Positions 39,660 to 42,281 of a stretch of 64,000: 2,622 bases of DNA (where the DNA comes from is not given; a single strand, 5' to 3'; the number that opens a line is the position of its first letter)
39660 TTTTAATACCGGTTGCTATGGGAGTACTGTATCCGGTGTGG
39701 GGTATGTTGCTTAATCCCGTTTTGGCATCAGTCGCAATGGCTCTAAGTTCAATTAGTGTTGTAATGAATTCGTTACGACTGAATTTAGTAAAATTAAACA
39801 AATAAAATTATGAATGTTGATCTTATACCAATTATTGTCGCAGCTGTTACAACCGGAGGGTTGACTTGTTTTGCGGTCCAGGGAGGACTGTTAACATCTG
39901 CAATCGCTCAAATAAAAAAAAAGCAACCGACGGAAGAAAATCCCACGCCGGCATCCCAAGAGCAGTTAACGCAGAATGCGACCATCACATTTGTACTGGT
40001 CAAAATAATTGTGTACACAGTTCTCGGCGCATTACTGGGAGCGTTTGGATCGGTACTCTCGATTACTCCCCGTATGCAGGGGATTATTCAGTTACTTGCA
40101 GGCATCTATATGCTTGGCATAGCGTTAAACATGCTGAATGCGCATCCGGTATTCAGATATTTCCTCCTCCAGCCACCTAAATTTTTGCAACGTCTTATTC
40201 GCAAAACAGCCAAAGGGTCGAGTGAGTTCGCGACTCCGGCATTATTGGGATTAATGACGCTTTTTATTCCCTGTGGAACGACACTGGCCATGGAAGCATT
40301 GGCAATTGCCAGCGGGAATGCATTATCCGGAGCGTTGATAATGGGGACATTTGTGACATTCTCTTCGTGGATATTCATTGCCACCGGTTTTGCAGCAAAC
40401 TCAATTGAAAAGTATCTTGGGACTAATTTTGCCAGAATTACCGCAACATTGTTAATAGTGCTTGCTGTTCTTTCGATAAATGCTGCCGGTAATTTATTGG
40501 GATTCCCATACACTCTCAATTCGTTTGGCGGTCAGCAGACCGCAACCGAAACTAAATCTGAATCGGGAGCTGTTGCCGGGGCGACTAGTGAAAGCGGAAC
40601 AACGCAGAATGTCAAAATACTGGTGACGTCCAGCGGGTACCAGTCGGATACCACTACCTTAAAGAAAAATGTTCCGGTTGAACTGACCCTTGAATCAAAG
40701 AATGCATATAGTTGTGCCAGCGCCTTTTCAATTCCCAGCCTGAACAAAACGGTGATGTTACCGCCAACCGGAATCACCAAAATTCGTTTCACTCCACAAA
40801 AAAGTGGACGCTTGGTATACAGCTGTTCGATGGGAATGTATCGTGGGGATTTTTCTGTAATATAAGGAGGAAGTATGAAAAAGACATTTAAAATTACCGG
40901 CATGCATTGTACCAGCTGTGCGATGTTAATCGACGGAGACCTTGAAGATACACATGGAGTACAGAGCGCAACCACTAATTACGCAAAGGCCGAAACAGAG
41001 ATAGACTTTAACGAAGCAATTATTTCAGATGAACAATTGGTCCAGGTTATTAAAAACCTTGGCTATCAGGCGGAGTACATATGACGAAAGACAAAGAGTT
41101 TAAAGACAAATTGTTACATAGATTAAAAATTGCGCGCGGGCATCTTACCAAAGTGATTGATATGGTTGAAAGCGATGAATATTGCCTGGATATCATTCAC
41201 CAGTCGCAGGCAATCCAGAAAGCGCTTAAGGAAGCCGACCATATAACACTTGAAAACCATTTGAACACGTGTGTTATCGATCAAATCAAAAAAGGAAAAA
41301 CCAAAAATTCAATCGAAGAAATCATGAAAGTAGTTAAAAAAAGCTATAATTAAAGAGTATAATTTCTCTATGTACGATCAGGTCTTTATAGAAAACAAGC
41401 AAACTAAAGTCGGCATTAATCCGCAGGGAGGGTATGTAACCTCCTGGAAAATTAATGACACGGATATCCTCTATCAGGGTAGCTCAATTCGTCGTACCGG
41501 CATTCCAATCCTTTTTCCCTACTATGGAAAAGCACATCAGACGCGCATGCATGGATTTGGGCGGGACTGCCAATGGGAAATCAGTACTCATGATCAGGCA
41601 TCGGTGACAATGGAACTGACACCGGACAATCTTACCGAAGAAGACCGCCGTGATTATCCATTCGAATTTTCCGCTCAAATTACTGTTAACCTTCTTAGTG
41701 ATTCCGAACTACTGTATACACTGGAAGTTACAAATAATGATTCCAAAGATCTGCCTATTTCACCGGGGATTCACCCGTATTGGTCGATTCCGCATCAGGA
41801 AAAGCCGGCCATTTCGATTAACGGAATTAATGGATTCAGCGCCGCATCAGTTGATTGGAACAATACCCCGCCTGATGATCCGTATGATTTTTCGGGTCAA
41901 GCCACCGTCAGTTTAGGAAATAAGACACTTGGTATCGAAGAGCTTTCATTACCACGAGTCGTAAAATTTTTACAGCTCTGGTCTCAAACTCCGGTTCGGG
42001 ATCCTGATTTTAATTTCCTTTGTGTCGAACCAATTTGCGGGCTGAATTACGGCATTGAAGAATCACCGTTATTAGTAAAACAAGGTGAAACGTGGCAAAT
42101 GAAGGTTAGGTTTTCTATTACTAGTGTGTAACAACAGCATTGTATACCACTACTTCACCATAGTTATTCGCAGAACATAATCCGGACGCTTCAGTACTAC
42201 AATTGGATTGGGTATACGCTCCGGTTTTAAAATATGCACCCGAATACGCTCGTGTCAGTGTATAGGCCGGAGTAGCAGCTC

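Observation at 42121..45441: PL7-like polysaccharide lyase gene lies directly downstream of a PAS histidine kinase and CheY-like regulator on the same strand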

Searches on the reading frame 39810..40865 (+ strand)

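Call 3: search_protein_families(library=pfam, proteins=[window:39810-40865:+], max_evalue=0.01)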
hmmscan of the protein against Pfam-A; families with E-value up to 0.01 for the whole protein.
window:39810-40865:+ (351 aa): 2 families
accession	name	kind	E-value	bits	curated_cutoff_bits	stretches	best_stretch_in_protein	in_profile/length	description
PF13386.12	DsbD_2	-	3.2e-25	89.6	24.9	1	13-220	6-198/199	Cytochrome C biogenesis protein transmembrane region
PF13473.12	Cupredoxin_1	-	1.2e-09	38.6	27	1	259-347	14-101/104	Cupredoxin-like domain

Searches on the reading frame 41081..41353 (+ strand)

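Call 3: search_protein_families(library=pfam, proteins=[window:41081-41353:+], max_evalue=0.01)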
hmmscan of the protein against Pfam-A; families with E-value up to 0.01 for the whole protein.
window:41081-41353:+ (90 aa): 1 family
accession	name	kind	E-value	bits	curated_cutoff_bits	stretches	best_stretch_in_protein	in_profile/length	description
PF02583.22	Trns_repr_metal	-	2.3e-22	79.6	22.8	1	8-87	2-78/78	Metal-sensitive transcriptional repressor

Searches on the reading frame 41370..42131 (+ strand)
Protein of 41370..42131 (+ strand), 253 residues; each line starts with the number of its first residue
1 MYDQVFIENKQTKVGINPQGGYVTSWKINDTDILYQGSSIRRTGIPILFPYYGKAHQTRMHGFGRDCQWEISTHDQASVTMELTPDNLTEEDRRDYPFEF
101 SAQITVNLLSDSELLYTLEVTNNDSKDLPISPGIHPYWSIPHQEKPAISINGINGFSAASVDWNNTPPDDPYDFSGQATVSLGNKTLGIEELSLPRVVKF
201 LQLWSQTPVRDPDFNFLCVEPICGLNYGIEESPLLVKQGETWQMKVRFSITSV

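Call 3: search_protein_families(library=pfam, proteins=[window:41370-42131:+], max_evalue=0.01)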
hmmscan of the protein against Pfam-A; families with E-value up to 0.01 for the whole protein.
window:41370-42131:+ (253 aa): 1 family
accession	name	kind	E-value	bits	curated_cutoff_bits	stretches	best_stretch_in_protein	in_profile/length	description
PF01263.26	Aldose_epim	-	7.4e-24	85.1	27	1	5-166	3-198/299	Aldose 1-epimerase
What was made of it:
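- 41370..42131 (+): Convergent aldose-1-epimerase-like gene whose 3' end overlaps the lyase 3' end by 11 nt. It is a conserved neighbour of the lyase in close relatives. Pfam PF01263 (call 3).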

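Call 71: search_protein_families(library=ncbifam, proteins=[window:41370-42131:+], max_evalue=0.001)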
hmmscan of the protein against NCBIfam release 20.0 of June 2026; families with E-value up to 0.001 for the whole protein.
window:41370-42131:+ (253 aa): 0 families
